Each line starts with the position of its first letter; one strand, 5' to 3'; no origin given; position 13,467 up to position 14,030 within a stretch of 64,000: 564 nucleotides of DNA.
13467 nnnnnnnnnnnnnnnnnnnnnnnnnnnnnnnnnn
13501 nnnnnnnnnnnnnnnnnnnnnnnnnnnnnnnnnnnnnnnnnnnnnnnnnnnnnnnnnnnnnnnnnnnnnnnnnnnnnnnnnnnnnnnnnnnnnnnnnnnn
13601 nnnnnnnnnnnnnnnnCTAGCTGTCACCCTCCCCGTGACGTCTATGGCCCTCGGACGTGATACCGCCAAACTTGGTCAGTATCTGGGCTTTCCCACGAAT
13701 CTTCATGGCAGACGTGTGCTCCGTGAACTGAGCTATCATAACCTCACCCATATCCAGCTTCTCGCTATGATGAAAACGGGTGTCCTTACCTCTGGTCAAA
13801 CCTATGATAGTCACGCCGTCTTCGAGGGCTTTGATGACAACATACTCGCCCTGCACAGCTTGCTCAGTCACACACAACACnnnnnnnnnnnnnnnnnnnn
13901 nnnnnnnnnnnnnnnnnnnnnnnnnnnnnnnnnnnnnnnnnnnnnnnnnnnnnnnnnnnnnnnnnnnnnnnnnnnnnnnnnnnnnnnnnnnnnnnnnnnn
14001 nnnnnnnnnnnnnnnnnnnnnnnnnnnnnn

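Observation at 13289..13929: Bacillus-type TRAP attenuation module: mtrB sits immediately upstream of the trp leader it regulates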

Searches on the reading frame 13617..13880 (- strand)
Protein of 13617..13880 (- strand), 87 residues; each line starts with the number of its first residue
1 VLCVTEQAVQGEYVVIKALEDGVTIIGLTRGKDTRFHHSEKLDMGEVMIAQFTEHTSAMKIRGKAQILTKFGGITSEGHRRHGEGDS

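Call 6: search_protein_families(library=pfam, proteins=[window:13617-13880:-])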
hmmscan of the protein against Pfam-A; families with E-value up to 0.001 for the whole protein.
window:13617-13880:- (87 aa): 1 family
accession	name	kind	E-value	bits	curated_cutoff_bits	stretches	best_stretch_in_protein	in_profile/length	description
PF02081.20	TrpBP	-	3.8e-40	136.1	21.3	1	10-77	2-69/69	Tryptophan RNA-binding attenuator protein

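Call 14: find_homologous_proteins(query=window:13620-13880:-)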
Query window:13620-13880:- (87 aa): 4550 proteins with E <= 0.001 among 4550 candidates; the best 120 are listed.
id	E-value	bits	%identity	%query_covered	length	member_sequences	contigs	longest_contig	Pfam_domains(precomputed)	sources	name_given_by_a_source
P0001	3.7e-47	175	100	97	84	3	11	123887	PF02081.21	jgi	jgi:transcription attenuation protein (tryptophan RNA-binding attenuator protein)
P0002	5.7e-42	159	92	95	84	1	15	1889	PF02081.21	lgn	-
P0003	4.4e-39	150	86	93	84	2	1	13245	PF02081.21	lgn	-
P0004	8.8e-39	149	84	95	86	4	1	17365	PF02081.21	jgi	jgi:transcription attenuation protein (tryptophan RNA-binding attenuator protein)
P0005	3.3e-35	137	84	91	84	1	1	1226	PF02081.21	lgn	-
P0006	4.4e-35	137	77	97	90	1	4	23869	PF02081.21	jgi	jgi:transcription attenuation protein (tryptophan RNA-binding attenuator protein)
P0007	4.6e-35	137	83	90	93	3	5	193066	PF02081.21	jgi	-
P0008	6.4e-35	136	84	91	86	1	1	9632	PF02081.21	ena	-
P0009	8.4e-35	136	82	91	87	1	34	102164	PF02081.21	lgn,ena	-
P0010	8.5e-35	136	82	91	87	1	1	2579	PF02081.21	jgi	-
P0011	1.3e-34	135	84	91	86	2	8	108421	PF02081.21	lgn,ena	-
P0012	1.1e-33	132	81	90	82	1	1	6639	PF02081.21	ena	-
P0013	1.3e-33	132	83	90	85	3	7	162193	PF02081.21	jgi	-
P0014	1.5e-33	132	78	93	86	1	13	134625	PF02081.21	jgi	jgi:transcription attenuation protein (tryptophan RNA-binding attenuator protein)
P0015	2.1e-33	132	78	91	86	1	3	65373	PF02081.21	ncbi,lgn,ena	-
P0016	4.1e-33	131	81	91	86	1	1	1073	PF02081.21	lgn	-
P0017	1.7e-32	129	82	85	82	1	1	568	PF02081.21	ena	-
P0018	4.1e-30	121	77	84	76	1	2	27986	PF02081.21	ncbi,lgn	-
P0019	5.4e-30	121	85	82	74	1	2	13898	PF02081.21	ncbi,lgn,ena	-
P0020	5.8e-30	121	79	84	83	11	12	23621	PF02081.21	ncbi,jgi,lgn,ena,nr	ncbi:MAG TPA: trp RNA-binding attenuation protein MtrB [Limnochordia bacterium]|nr:trp RNA-binding a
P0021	6.8e-30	120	79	84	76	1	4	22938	PF02081.21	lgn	-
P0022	7.2e-30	120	82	77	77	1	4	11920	PF02081.21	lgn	-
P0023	7.9e-30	120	81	79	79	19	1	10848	PF02081.21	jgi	jgi:transcription attenuation protein (tryptophan RNA-binding attenuator protein)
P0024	9.2e-30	120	83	79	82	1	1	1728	PF02081.21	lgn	-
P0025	9.2e-30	120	81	84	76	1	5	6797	PF02081.21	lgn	-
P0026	1.0e-29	120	77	84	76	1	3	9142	PF02081.21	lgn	-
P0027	1.2e-29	120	79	83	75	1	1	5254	PF02081.21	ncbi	-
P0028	1.4e-29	119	80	82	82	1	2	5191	PF02081.21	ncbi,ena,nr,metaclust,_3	ncbi:MAG TPA: trp RNA-binding attenuation protein MtrB [Clostridia bacterium]|nr:trp RNA-binding att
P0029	1.4e-29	119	82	76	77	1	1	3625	PF02081.21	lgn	-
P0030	1.5e-29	119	78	84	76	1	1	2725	PF02081.21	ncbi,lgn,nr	ncbi:MAG TPA: trp RNA-binding attenuation protein MtrB [Verrucomicrobiae bacterium]|nr:trp RNA-bindi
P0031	1.6e-29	119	81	83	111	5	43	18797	PF02081.21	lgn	-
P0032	1.8e-29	119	75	83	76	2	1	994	PF02081.21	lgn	-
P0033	1.8e-29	119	73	89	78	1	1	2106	PF02081.21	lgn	-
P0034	1.9e-29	119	79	78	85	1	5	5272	PF02081.21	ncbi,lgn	-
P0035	2.1e-29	119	79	80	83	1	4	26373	PF02081.21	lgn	-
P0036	2.1e-29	119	79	80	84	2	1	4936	PF02081.21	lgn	-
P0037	2.2e-29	119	85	77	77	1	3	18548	PF02081.21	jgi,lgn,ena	-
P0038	2.3e-29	119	78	83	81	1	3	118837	PF02081.21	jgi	jgi:transcription attenuation protein (tryptophan RNA-binding attenuator protein)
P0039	2.4e-29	119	74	87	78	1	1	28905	PF02081.21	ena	-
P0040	2.6e-29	119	83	80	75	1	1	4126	PF02081.21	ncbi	-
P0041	2.7e-29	118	75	84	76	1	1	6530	PF02081.21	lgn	-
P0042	2.8e-29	118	83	79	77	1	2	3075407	PF02081.21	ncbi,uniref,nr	ncbi:trp RNA-binding attenuation protein MtrB [Heliobacterium undosum]|uniref:Transcription attenuat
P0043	3.0e-29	118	77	82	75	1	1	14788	PF02081.21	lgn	-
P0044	3.1e-29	118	79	82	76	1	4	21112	PF02081.21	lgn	-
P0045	3.1e-29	118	83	74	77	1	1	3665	PF02081.21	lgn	-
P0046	3.2e-29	118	82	78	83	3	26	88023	PF02081.21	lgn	-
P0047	3.4e-29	118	77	86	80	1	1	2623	PF02081.21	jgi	jgi:transcription attenuation protein (tryptophan RNA-binding attenuator protein)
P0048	3.5e-29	118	80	80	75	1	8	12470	PF02081.21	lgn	-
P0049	3.6e-29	118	74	83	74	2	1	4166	PF02081.21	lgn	-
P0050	3.8e-29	118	75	83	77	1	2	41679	PF02081.21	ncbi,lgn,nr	ncbi:MAG: trp RNA-binding attenuation protein MtrB [Heliobacteriaceae bacterium]|nr:trp RNA-binding 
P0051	4.0e-29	118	79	80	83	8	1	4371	PF02081.21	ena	-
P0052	4.1e-29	118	78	78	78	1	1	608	PF02081.21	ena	-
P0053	4.2e-29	118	76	82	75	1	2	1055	PF02081.21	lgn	-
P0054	5.0e-29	118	79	80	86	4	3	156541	PF02081.21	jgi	jgi:transcription attenuation protein (tryptophan RNA-binding attenuator protein)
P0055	5.0e-29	118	80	80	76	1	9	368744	PF02081.21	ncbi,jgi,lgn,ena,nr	ncbi:MAG: transcription attenuation protein MtrB [Desulfitibacter sp. BRH_c19]|nr:MAG: transcription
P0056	5.4e-29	117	77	79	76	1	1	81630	PF02081.21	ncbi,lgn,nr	ncbi:MAG: trp RNA-binding attenuation protein MtrB [Desulfotomaculum sp.]|nr:trp RNA-binding attenua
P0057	5.5e-29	117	73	87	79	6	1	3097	PF02081.21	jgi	jgi:transcription attenuation protein (tryptophan RNA-binding attenuator protein)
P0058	5.5e-29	117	79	78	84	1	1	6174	PF02081.21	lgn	-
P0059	5.5e-29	117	75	84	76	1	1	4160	PF02081.21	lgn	-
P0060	5.7e-29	117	75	82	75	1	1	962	PF02081.21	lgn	-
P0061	5.8e-29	117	75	84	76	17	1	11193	PF02081.21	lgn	-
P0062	5.8e-29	117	75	84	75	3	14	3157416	PF02081.21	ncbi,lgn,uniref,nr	ncbi:tryptophan RNA-binding attenuator protein [Thermincola ferriacetica]|uniref:Transcription atten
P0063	6.2e-29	117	78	79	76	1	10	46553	PF02081.21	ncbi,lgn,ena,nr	ncbi:MAG: trp RNA-binding attenuation protein MtrB [Clostridia bacterium]|nr:trp RNA-binding attenua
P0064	6.3e-29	117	78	78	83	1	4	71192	PF02081.21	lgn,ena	-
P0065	6.4e-29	117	79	78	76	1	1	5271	PF02081.21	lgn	-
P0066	6.7e-29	117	74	83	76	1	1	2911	PF02081.21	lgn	-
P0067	6.7e-29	117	81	79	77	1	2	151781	PF02081.21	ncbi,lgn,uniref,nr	ncbi:trp RNA-binding attenuation protein MtrB [Heliobacterium gestii]|uniref:Transcription attenuati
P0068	6.7e-29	117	75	82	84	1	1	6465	PF02081.21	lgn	-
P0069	7.1e-29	117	75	82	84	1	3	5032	PF02081.21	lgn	-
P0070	7.1e-29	117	75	83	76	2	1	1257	PF02081.21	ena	-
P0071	7.3e-29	117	75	83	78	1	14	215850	PF02081.21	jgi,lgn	jgi:transcription attenuation protein (tryptophan RNA-binding attenuator protein)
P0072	7.6e-29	117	76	82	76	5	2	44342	PF02081.21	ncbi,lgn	-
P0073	7.8e-29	117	78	79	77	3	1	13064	PF02081.21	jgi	-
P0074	8.2e-29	117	81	79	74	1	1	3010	PF02081.21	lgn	-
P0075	8.3e-29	117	78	84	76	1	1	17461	PF02081.21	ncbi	ncbi:MAG: trp RNA-binding attenuation protein MtrB [Bacillota bacterium]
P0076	8.4e-29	117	72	83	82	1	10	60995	PF02081.21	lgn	-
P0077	8.7e-29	117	75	84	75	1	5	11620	PF02081.21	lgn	-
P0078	9.0e-29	117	74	84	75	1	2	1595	PF02081.21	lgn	-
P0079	9.1e-29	117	71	84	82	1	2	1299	PF02081.21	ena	-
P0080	9.6e-29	117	78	78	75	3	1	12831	PF02081.21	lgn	-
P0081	9.9e-29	117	76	82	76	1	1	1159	PF02081.21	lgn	-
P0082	1.0e-28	117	80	79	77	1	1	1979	PF02081.21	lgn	-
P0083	1.0e-28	117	75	87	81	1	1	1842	PF02081.21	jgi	jgi:transcription attenuation protein (tryptophan RNA-binding attenuator protein)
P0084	1.1e-28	117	68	90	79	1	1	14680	PF02081.21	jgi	-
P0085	1.1e-28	117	78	79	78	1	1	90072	PF02081.21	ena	-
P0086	1.1e-28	116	77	82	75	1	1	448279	PF02081.21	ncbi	-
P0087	1.1e-28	116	79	82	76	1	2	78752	PF02081.21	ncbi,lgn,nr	ncbi:transcription attenuation protein MtrB [Clostridiales bacterium PH28_bin88]|nr:transcription at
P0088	1.2e-28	116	78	79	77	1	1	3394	PF02081.21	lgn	-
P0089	1.2e-28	116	80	79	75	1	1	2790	PF02081.21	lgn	-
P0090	1.2e-28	116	71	87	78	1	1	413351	PF02081.21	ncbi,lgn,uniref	ncbi:trp RNA-binding attenuation protein MtrB [Cytobacillus sp. Hz8]|uniref:trp RNA-binding attenuat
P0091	1.3e-28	116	76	86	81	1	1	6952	PF02081.21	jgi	-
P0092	1.3e-28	116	78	83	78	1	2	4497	PF02081.21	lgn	-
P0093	1.3e-28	116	75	78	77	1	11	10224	PF02081.21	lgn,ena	-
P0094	1.4e-28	116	81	77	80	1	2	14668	PF02081.21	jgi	jgi:transcription attenuation protein (tryptophan RNA-binding attenuator protein)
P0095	1.4e-28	116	75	84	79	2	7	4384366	PF02081.21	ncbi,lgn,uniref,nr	ncbi:trp RNA-binding attenuation protein MtrB [Lederbergia lenta]|uniref:Transcription attenuation p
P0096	1.4e-28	116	77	82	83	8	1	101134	PF02081.21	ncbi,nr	ncbi:trp RNA-binding attenuation protein MtrB [Caldibacillus debilis]|nr:trp RNA-binding attenuation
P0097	1.4e-28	116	83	75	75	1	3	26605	PF02081.21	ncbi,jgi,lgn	-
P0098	1.5e-28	116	77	82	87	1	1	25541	PF02081.21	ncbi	-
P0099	1.5e-28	116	75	82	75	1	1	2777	PF02081.21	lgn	-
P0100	1.6e-28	116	76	78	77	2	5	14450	PF02081.21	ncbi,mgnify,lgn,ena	mgnify:CR=1 FL=1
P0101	1.7e-28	116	74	87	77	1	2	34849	PF02081.21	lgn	-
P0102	1.7e-28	116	75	83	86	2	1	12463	PF02081.21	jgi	jgi:transcription attenuation protein (tryptophan RNA-binding attenuator protein)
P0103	1.7e-28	116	76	82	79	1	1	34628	PF02081.21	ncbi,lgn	ncbi:MAG: trp RNA-binding attenuation protein MtrB [Bacillota bacterium]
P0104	1.7e-28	116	73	84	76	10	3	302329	PF02081.21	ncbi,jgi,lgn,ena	-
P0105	1.8e-28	116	73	86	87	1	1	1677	PF02081.21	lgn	-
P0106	1.8e-28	116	74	87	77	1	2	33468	PF02081.21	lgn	-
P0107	1.8e-28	116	76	80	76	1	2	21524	PF02081.21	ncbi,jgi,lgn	-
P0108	1.9e-28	116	69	85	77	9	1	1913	PF02081.21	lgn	-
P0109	2.0e-28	116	75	83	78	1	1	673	PF02081.21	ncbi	-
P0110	2.0e-28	116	75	83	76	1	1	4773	PF02081.21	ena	-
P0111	2.0e-28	116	83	79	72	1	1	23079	PF02081.21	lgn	-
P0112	2.0e-28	116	73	82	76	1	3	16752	PF02081.21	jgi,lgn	jgi:transcription attenuation protein (tryptophan RNA-binding attenuator protein)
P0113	2.1e-28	116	69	85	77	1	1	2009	PF02081.21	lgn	-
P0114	2.2e-28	116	81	79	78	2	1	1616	PF02081.21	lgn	-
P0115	2.2e-28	116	74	87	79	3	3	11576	PF02081.21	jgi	jgi:transcription attenuation protein (tryptophan RNA-binding attenuator protein)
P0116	2.3e-28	116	78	79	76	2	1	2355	PF02081.21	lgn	-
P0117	2.3e-28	116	76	77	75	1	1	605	PF02081.21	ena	-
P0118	2.3e-28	115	83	76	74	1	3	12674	PF02081.21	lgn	-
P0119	2.4e-28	115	76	80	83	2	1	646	PF02081.21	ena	-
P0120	2.4e-28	115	73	85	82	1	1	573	PF02081.21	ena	-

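Call 17: find_encoding_contigs(protein=P0001, flank=6000, max_places=6)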
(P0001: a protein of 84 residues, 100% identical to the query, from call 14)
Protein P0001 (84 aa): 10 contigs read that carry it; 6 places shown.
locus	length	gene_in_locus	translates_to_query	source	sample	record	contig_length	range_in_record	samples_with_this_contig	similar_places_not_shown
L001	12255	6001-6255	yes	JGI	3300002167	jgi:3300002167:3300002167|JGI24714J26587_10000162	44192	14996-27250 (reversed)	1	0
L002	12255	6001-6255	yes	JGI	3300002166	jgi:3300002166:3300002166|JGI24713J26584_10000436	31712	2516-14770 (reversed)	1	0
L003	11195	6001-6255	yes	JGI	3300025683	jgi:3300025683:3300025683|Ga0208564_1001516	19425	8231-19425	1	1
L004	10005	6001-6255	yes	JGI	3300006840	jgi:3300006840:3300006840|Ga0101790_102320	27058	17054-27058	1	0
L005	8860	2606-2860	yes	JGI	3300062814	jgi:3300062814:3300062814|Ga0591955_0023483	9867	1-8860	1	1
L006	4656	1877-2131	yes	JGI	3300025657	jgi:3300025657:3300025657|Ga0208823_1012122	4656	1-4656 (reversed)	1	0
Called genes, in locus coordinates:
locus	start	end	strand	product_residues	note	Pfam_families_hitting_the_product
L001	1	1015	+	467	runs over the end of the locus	PF06245:DUF1015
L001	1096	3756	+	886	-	-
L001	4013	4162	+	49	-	-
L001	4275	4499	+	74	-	-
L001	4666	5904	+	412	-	PF00390:malic, PF03949:Malic_M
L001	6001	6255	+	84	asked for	PF02081:TrpBP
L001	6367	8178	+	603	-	PF04715:, PF00425:Chorismate_bind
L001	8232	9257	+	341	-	PF02885:Glycos_trans_3N, PF00591:Glycos_transf_3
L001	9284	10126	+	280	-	PF00218:IGPS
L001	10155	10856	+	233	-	PF00697:PRAI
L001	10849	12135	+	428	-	PF00291:PALP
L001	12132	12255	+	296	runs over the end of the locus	-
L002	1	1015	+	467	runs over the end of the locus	-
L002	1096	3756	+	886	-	PF00133:tRNA-synt_1, PF09334:tRNA-synt_1g, PF13603:tRNA-synt_1_2, PF09334:tRNA-synt_1g (weak), PF08264:Anticodon_1, PF10458:Val_tRNA-synt_C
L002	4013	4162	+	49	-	-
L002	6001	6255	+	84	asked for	PF02081:TrpBP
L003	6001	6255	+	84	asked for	PF02081:TrpBP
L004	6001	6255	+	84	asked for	PF02081:TrpBP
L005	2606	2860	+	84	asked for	PF02081:TrpBP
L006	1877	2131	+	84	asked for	PF02081:TrpBP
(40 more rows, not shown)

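Call 18: find_related_loci(query=A1, collection=genome_contigs, flank=4000)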
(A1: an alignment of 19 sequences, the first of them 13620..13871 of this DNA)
Query A1 (84 aa) in genome_contigs; peptide patterns used: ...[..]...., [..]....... (x = any residue, [..] = any of these).
599 stretches matched a pattern (row limit reached: there are more); 586 encode a relative of the query (tblastn E <= 1e-3); the best 80 are kept; 80 distinct loci.
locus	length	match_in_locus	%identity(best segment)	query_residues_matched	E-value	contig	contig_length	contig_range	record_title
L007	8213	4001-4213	77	3-73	1e-34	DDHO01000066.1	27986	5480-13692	MAG TPA_asm: Firmicutes bacterium UBA1874 UBA1874_contig_789, whole genome shotgun sequence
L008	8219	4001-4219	78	1-73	2e-34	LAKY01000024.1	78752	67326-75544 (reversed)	Clostridiales bacterium PH28_bin88 ph28_440, whole genome shotgun sequence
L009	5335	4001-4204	82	6-73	1e-33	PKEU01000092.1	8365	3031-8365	MAG: bacterium isolate RSA8 c_000000002582, whole genome shotgun sequence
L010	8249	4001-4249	66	2-84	8e-34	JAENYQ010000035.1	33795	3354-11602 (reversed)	MAG: Desulfotomaculum sp. isolate BL5_bin.2 BL5_bin2_NODE_322_length_33795_cov_12.854772, whole genome shotgun sequence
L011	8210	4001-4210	79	6-75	2e-33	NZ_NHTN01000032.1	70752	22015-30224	Indiicoccus explosivorum isolate S5-TSA-19 S5TSA19.ioncontig_32, whole genome shotgun sequence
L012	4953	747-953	74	9-77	2e-33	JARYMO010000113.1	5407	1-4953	MAG: Syntrophomonadaceae bacterium isolate A05DMB-I-34 NODE_4870_length_5407_cov_3.534380, whole genome shotgun sequence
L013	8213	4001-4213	76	1-71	2e-33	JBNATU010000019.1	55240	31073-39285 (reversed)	MAG: Moorellaceae bacterium isolate Kamch4342-3A-MB-01 bin2.fa-19, whole genome shotgun sequence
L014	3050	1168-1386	77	1-73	2e-33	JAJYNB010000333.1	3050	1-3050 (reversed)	MAG: Bacillota bacterium isolate DBS2-4.bin25 NODE_58062_length_3050_cov_1.18543, whole genome shotgun sequence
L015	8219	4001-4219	75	1-73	2e-33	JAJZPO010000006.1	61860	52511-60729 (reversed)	MAG: Bacillota bacterium isolate SKS1.bin126 NODE_753_length_61860_cov_2.438145, whole genome shotgun sequence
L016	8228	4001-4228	72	7-82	3e-33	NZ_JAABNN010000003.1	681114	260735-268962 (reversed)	Bacillus sp. USDA818B3_A NODE_3_length_681114_cov_93.266021, whole genome shotgun sequence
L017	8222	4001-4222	72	1-74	1e-33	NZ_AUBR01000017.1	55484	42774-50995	Desulfovirgula thermocuniculi DSM 16036 G454DRAFT_scaffold00015.15_C, whole genome shotgun sequence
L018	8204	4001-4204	76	7-74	5e-33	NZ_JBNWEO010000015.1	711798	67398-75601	Neobacillus sp. SM06 contig_15, whole genome shotgun sequence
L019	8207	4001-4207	80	5-73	4e-33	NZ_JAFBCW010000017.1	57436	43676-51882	Desulforadius tongensis strain DSM 29799 Ga0454065_17, whole genome shotgun sequence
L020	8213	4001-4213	75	4-74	7e-33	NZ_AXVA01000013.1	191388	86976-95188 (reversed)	Bacillus sp. UNC438CL73TsuS30 M028DRAFT_scaffold00008.8_C, whole genome shotgun sequence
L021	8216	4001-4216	76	3-74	3e-33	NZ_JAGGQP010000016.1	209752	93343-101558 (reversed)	Bacillus sp. ISL-41 ISL41_17, whole genome shotgun sequence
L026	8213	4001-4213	76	3-73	1e-32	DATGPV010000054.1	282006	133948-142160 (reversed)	MAG TPA_asm: Limnochordales bacterium isolate SMAG_U10406 k141_737985, whole genome shotgun sequence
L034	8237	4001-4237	70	4-78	3e-32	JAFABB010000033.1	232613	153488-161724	MAG: Bacillota bacterium isolate OH_SBB_108 k127_661749, whole genome shotgun sequence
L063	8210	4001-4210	73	5-74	8e-32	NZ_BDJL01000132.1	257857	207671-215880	Carboxydothermus islandicus strain SET IS-9, whole genome shotgun sequence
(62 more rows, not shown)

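Call 20: find_encoding_contigs(protein=P0004, flank=4000, max_places=2)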
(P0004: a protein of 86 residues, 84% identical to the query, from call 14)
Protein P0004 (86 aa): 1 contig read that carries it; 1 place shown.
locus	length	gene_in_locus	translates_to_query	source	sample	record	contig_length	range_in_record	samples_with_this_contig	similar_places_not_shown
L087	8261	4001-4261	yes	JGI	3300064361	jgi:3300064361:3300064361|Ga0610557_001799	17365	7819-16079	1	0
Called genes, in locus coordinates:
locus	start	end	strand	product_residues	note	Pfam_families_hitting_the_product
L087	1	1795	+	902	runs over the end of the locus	PF00133:tRNA-synt_1, PF09334:tRNA-synt_1g, PF13603:tRNA-synt_1_2, PF09334:tRNA-synt_1g (weak), PF08264:Anticodon_1, PF10458:Val_tRNA-synt_C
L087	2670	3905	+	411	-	PF00390:malic, PF03949:Malic_M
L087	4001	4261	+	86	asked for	PF02081:TrpBP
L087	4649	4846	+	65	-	PF09413:DUF2007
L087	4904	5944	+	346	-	PF17848:Zn_ribbon_ACC, PF01039:Carboxyl_trans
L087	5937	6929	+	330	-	PF03255:ACCA, PF01039:Carboxyl_trans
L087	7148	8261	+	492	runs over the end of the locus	PF13598:DUF4139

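Call 21: find_encoding_contigs(protein=P0007, flank=4000, max_places=2)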
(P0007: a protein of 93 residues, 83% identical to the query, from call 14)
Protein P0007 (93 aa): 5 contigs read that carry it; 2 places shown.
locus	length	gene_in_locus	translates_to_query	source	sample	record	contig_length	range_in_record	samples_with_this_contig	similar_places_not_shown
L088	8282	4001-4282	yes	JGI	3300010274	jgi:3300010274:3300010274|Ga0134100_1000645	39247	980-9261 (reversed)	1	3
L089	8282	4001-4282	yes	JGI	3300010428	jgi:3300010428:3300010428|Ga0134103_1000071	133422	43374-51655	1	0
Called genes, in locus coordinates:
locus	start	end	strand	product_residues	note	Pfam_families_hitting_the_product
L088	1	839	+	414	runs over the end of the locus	PF00390:malic, PF03949:Malic_M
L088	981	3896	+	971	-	PF13646:HEAT_2 (faint)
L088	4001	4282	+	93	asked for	PF02081:TrpBP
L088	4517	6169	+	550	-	PF04715:, PF00425:Chorismate_bind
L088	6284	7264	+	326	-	PF02885:Glycos_trans_3N, PF00591:Glycos_transf_3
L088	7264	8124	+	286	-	PF00218:IGPS, PF01729:QRPTase_C (weak)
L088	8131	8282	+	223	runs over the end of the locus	PF00697:PRAI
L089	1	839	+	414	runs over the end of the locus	PF00390:malic, PF03949:Malic_M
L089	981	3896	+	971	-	PF13646:HEAT_2 (faint)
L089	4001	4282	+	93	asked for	PF02081:TrpBP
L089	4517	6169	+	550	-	PF04715:, PF00425:Chorismate_bind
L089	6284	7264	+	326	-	PF02885:Glycos_trans_3N, PF00591:Glycos_transf_3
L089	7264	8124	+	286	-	PF00218:IGPS, PF01729:QRPTase_C (weak)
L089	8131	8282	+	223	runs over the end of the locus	PF00697:PRAI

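Call 22: find_encoding_contigs(protein=P0009, flank=4000, max_places=2)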
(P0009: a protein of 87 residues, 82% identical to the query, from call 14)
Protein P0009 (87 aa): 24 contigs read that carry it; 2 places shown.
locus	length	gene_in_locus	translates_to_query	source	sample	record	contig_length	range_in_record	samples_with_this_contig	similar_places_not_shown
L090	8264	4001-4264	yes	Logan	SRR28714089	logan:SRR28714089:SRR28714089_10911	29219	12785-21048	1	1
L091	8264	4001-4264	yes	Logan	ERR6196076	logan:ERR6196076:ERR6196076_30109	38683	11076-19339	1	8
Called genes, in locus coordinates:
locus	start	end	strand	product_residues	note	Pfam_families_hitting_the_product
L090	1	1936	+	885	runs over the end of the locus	PF00133:tRNA-synt_1, PF09334:tRNA-synt_1g, PF13603:tRNA-synt_1_2 (weak), PF09334:tRNA-synt_1g (weak), PF08264:Anticodon_1, PF10458:Val_tRNA-synt_C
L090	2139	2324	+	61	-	-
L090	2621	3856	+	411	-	PF00390:malic, PF03949:Malic_M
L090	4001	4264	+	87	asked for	PF02081:TrpBP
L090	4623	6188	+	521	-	PF04715:, PF00425:Chorismate_bind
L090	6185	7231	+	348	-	PF02885:Glycos_trans_3N, PF00591:Glycos_transf_3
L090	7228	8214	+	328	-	PF00218:IGPS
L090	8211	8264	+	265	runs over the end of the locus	PF00697:PRAI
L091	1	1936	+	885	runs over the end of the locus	PF00133:tRNA-synt_1, PF09334:tRNA-synt_1g, PF13603:tRNA-synt_1_2 (weak), PF09334:tRNA-synt_1g (weak), PF08264:Anticodon_1, PF10458:Val_tRNA-synt_C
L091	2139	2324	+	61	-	-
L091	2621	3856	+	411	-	PF00390:malic, PF03949:Malic_M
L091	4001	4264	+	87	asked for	PF02081:TrpBP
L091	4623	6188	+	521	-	PF04715:, PF00425:Chorismate_bind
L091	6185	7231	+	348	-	PF02885:Glycos_trans_3N, PF00591:Glycos_transf_3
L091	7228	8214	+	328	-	PF00218:IGPS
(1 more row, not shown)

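Call 23: find_encoding_contigs(protein=P0015, flank=4000, max_places=2)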
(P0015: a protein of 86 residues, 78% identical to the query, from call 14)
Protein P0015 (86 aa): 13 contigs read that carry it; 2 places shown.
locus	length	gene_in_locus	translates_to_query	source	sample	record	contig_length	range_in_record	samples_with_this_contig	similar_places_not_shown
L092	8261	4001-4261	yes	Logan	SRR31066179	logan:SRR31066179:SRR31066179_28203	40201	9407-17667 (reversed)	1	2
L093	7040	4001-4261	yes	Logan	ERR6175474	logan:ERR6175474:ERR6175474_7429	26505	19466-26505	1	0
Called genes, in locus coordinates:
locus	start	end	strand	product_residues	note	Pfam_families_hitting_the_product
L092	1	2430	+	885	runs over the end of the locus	PF00133:tRNA-synt_1, PF09334:tRNA-synt_1g, PF13603:tRNA-synt_1_2 (weak), PF09334:tRNA-synt_1g (weak), PF08264:Anticodon_1, PF10458:Val_tRNA-synt_C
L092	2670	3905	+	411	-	PF00390:malic, PF03949:Malic_M, PF00899:ThiF (faint)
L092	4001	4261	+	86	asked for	PF02081:TrpBP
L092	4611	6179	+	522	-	PF04715:, PF00425:Chorismate_bind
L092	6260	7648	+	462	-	PF00291:PALP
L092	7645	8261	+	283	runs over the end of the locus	PF00290:Trp_syntA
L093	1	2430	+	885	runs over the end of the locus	PF00133:tRNA-synt_1, PF09334:tRNA-synt_1g, PF13603:tRNA-synt_1_2 (weak), PF09334:tRNA-synt_1g (weak), PF08264:Anticodon_1, PF10458:Val_tRNA-synt_C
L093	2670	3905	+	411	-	PF00390:malic, PF03949:Malic_M, PF00899:ThiF (faint)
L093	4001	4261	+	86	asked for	PF02081:TrpBP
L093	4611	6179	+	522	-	PF04715:, PF00425:Chorismate_bind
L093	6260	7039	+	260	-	?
